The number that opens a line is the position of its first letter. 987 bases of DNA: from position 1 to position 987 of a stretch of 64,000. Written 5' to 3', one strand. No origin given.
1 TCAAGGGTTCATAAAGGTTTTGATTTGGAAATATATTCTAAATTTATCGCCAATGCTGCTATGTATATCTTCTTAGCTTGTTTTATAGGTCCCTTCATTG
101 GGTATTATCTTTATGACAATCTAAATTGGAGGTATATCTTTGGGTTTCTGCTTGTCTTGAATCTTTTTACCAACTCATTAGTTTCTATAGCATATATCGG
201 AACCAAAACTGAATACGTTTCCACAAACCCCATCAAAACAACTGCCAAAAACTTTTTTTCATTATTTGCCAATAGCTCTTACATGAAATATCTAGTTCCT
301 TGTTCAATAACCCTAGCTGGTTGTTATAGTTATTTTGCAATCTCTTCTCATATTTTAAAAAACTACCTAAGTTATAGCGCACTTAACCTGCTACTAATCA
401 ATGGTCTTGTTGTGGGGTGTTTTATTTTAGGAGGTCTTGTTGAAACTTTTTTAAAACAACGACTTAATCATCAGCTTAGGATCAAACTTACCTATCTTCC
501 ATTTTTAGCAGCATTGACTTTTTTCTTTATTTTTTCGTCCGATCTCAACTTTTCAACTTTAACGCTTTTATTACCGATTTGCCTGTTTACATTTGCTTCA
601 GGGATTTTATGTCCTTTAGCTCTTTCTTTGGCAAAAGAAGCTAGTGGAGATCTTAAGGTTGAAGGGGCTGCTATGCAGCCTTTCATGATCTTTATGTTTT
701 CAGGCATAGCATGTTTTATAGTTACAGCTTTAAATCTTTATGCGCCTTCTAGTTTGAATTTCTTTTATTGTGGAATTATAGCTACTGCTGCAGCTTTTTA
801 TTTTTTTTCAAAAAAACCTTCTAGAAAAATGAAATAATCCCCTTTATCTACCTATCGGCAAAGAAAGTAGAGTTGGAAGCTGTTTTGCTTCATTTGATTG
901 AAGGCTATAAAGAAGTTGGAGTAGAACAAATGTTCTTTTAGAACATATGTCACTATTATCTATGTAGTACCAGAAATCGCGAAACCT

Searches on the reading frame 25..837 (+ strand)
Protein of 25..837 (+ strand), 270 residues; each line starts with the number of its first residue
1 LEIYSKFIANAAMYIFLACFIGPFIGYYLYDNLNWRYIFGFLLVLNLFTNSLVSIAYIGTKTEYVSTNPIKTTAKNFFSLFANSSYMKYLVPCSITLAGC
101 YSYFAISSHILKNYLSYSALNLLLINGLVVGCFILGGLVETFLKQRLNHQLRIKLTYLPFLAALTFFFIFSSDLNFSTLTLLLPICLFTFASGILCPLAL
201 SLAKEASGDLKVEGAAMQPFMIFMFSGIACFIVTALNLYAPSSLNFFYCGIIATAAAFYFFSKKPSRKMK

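Call 51: search_protein_families(library=pfam, proteins=[window:25-837:+], max_evalue=0.0001)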
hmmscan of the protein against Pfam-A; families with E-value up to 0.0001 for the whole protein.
window:25-837:+ (270 aa): 1 family
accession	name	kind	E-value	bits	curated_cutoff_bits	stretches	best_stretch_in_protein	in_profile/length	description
PF07690.21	MFS_1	-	4.4e-10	39.5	33.4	1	10-209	125-325/347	Major Facilitator Superfamily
